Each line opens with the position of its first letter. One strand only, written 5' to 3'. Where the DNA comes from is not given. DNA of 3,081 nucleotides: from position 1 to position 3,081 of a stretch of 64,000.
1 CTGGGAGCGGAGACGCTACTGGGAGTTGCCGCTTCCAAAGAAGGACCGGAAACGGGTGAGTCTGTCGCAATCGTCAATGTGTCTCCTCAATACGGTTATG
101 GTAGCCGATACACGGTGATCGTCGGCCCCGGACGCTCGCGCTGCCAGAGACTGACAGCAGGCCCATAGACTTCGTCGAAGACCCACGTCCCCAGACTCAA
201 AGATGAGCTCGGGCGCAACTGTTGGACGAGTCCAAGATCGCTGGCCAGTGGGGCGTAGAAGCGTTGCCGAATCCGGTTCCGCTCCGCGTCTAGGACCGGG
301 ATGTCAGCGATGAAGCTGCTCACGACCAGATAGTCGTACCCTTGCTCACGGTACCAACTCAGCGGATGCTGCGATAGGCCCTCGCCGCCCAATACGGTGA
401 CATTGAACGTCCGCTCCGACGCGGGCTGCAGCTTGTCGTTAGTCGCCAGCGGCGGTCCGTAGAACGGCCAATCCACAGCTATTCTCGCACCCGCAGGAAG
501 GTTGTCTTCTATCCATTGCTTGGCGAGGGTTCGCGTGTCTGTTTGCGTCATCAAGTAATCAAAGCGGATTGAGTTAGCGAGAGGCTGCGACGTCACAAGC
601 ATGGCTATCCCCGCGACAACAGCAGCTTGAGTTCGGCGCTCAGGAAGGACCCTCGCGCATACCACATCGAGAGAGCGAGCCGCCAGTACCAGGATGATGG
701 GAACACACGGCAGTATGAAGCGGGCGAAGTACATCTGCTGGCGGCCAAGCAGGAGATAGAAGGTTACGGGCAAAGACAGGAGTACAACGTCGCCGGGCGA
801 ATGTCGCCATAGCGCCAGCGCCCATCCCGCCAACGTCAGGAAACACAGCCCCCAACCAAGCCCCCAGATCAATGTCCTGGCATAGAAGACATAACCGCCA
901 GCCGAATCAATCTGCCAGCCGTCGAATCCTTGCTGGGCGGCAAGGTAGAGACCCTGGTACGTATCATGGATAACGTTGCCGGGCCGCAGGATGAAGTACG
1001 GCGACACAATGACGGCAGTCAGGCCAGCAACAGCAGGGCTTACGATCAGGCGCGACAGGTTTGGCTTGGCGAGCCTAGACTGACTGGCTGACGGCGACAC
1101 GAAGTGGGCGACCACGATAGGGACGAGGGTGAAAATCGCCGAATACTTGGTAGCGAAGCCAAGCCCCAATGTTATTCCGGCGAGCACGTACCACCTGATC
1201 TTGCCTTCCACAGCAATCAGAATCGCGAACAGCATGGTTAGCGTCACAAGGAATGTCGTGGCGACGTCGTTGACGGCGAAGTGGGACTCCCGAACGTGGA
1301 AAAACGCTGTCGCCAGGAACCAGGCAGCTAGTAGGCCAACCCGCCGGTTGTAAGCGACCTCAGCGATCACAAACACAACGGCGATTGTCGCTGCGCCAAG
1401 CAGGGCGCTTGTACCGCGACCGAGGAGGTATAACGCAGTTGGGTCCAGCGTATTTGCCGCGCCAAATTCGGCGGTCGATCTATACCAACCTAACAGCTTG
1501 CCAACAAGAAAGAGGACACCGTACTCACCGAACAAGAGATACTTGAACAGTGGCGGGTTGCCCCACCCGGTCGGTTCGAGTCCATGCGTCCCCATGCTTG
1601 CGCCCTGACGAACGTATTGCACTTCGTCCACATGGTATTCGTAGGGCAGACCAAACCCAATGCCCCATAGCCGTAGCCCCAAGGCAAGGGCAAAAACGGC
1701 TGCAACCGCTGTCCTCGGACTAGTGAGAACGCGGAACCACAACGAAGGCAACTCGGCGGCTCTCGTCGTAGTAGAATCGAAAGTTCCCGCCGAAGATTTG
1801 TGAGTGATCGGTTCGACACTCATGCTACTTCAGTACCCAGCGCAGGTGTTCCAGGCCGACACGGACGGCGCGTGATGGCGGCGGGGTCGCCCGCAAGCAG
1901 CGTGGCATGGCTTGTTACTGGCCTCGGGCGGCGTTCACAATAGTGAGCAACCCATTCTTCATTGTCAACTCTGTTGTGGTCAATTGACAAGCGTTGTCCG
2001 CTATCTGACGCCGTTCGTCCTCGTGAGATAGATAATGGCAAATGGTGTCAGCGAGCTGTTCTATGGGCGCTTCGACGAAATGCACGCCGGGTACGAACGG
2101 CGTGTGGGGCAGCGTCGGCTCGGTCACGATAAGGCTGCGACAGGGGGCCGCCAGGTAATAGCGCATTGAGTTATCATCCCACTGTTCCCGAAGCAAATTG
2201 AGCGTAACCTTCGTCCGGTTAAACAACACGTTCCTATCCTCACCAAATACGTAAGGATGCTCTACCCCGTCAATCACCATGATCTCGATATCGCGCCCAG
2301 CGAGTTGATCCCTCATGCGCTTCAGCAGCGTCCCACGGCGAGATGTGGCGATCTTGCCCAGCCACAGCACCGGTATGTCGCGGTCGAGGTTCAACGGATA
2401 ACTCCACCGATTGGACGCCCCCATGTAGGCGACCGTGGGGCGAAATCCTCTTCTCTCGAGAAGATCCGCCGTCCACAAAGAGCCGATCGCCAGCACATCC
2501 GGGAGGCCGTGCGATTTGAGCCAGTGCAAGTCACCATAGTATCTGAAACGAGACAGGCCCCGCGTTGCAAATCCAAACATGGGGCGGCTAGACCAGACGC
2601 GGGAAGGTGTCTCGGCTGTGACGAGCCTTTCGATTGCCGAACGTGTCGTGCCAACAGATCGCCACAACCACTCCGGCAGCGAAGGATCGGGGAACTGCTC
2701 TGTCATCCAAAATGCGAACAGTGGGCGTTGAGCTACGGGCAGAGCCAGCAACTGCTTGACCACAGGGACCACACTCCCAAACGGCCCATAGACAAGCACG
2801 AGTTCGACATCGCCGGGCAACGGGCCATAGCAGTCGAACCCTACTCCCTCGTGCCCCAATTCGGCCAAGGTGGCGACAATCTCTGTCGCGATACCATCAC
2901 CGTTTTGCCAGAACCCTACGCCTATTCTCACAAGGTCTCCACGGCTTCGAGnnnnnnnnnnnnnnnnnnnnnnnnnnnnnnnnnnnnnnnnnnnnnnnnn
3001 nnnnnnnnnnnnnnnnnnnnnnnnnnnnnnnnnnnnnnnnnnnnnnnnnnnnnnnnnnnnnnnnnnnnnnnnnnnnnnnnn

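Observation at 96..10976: NusG-paralog-headed glycan operon adjacent to the giant surface-protein array: a candidate dedicated protein-glycosylation system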

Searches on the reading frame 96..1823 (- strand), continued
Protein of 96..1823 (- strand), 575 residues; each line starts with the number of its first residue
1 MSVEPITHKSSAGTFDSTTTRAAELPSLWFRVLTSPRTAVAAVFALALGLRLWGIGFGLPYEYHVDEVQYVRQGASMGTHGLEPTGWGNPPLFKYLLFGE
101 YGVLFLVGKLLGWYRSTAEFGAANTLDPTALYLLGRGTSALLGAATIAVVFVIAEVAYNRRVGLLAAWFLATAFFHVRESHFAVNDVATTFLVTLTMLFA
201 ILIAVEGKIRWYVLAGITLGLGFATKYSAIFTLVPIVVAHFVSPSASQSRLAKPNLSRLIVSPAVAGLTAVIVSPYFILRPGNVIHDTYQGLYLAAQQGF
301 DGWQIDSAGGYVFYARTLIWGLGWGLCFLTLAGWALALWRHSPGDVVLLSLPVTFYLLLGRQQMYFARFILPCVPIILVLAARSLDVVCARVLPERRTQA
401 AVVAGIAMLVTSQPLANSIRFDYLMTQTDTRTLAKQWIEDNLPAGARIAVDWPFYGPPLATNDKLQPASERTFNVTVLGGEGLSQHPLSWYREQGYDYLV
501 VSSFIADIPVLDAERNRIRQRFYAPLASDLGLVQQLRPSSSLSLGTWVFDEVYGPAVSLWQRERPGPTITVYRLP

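Call 59: search_solved_structures(query=A3, max_evalue=1, show_alignments=2)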
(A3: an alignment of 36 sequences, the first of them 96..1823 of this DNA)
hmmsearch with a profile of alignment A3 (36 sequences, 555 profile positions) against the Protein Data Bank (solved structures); distinct sequences matched with E-value up to 1: 9.
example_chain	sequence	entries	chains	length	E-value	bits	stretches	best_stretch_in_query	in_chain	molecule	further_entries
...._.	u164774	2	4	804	0.00016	23.6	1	15-221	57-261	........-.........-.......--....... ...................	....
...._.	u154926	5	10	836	0.039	15.6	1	140-266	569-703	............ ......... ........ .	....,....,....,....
7fd8_A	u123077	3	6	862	0.041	15.6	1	140-266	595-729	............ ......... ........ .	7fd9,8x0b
6n51_B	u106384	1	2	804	0.043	15.5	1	140-266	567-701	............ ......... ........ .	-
6n52_A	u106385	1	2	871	0.045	15.4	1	140-266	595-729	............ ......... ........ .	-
6n4x_A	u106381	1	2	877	0.045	15.4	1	140-266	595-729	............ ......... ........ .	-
9wqk_X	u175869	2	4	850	0.045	15.4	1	140-266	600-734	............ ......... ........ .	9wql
8t6j_B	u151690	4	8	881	0.046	15.4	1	140-266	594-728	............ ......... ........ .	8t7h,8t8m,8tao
22jx_A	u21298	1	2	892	0.047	15.4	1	140-266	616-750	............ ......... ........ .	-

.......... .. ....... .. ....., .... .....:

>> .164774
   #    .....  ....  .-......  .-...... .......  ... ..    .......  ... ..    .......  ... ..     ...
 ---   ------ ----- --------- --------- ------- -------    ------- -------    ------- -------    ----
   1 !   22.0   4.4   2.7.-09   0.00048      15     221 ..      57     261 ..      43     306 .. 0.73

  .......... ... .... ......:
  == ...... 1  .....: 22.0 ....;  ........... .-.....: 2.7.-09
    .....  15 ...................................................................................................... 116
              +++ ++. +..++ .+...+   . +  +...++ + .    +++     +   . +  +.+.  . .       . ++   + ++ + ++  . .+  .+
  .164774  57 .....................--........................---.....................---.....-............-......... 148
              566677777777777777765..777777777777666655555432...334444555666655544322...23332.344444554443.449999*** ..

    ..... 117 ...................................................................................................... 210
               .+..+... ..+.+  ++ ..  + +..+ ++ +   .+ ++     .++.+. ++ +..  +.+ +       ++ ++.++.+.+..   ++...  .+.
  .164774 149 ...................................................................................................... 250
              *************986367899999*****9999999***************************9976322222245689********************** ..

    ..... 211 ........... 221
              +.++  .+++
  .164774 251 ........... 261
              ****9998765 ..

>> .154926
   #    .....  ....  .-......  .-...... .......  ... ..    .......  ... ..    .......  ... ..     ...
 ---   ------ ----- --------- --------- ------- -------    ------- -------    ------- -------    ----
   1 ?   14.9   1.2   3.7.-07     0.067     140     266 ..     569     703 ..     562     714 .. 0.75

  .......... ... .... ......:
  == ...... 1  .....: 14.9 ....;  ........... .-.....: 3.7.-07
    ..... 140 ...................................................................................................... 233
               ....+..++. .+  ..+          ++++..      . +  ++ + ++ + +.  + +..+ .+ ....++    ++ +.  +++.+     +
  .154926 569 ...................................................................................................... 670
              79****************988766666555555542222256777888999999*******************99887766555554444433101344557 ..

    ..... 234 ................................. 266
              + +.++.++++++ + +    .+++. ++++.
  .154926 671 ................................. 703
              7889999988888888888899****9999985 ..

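Call 91: find_encoding_contigs(protein=P0057, flank=8000, max_places=1)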
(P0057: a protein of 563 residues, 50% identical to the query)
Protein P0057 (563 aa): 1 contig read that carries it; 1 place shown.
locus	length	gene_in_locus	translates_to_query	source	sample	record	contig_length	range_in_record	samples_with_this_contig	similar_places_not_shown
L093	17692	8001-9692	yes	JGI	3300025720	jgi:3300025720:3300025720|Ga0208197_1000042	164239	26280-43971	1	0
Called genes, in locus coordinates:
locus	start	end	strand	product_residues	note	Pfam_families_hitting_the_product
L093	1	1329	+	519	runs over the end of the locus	PF04055:Radical_SAM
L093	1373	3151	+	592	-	PF04932:Wzy_C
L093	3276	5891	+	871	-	PF15892:BNR_4 (faint), PF13088:BNR_2 (weak)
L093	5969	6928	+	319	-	PF01370:Epimerase, PF16363:GDP_Man_Dehyd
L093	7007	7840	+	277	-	PF01061:ABC2_membrane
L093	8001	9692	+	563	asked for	PF03901:Glyco_transf_22 (faint), PF02366:PMT, PF13231:PMT_2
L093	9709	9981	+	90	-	-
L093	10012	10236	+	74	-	-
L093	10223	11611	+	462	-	-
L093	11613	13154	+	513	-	PF00884:Sulfatase (faint)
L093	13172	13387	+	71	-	-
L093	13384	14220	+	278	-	PF01061:ABC2_membrane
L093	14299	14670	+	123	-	PF13366:PDDEXK_3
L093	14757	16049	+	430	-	PF00005:ABC_tran, PF13304:AAA_21 (faint), PF14524:Wzt_C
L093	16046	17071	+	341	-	PF03214:RGP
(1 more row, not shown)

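Call 92: find_encoding_contigs(protein=P0064, flank=8000, max_places=1)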
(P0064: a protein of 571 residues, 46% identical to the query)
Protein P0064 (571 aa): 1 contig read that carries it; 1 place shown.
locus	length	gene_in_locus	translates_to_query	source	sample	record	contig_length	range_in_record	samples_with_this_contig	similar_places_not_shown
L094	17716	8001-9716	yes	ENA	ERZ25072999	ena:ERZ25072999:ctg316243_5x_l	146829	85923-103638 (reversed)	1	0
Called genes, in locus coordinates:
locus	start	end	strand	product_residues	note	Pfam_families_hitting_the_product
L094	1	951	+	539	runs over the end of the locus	PF04055:Radical_SAM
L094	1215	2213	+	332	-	PF00288:GHMP_kinases_N, PF08544:GHMP_kinases_C (weak)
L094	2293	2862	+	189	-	PF02357:NusG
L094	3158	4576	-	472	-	PF24517:CBM96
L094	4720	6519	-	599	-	PF14592:Chondroitinas_B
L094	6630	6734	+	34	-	-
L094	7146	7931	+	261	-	PF00535:Glycos_transf_2, PF10111:Glyco_tranf_2_2 (weak), PF13641:Glyco_tranf_2_3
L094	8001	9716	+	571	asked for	PF02366:PMT, PF13231:PMT_2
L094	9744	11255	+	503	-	PF13088:BNR_2 (faint)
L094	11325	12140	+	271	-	PF00685:Sulfotransfer_1 (faint), PF13469:Sulfotransfer_3 (faint)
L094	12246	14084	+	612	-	PF13522:GATase_6, PF13537:GATase_7, PF00733:Asn_synthase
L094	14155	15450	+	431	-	PF00005:ABC_tran, PF14524:Wzt_C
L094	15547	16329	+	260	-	PF01061:ABC2_membrane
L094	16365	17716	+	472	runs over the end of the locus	PF00535:Glycos_transf_2, PF10111:Glyco_tranf_2_2, PF13641:Glyco_tranf_2_3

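Call 93: find_encoding_contigs(protein=P0110, flank=8000, max_places=1)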
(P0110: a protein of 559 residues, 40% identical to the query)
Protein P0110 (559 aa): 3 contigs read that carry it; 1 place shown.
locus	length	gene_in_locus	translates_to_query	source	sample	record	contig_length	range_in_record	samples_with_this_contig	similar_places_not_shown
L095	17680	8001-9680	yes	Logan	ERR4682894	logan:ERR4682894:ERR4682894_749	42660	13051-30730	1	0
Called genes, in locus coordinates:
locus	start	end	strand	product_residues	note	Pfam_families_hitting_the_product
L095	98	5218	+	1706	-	PF12768:Rax2 (faint), PF07494:Reg_prop (faint), PF14250:AbrB-like (faint), PF17164:DUF5122, PF24514:SpaA_4 (faint), PF17164:DUF5122, PF05506:PLipase_C_C (faint), PF19403:SpaA_2 (faint), +1 more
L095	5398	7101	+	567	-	PF04932:Wzy_C, PF14559:TPR_19 (faint)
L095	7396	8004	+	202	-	PF02357:NusG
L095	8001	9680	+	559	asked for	PF02366:PMT (weak)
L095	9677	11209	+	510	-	-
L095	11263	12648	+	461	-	PF15892:BNR_4 (faint), PF13088:BNR_2 (faint)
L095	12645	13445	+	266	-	PF01061:ABC2_membrane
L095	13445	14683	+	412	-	PF00005:ABC_tran, PF14524:Wzt_C (weak)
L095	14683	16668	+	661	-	PF13522:GATase_6, PF13537:GATase_7, PF00733:Asn_synthase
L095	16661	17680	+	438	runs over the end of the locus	PF13439:Glyco_transf_4, PF13579:Glyco_trans_4_4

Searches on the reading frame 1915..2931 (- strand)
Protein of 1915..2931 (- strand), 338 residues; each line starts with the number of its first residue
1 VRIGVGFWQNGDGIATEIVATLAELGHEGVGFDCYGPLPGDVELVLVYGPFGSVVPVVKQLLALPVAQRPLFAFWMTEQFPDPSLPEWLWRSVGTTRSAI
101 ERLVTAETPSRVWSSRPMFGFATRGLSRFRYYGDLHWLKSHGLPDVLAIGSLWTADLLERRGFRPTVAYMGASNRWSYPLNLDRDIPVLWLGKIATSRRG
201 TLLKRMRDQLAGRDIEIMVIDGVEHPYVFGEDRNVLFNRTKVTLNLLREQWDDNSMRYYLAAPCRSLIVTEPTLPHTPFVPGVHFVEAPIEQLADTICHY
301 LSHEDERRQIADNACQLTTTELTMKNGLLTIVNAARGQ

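Call 7: search_protein_families(library=pfam, proteins=[window:1915-2931:-], max_evalue=0.01)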
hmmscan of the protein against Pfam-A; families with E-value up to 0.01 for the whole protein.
window:1915-2931:- (338 aa): 1 family
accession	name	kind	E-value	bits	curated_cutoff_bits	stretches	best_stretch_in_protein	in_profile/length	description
PF13524.12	Glyco_trans_1_2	-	2.4e-12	47.4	25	1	223-326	30-137/144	Glycosyl transferase-like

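Call 8: search_protein_families(library=ncbifam, proteins=[window:1915-2931:-], max_evalue=0.01)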
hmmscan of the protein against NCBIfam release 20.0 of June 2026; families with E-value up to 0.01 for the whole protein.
window:1915-2931:- (338 aa): 0 families
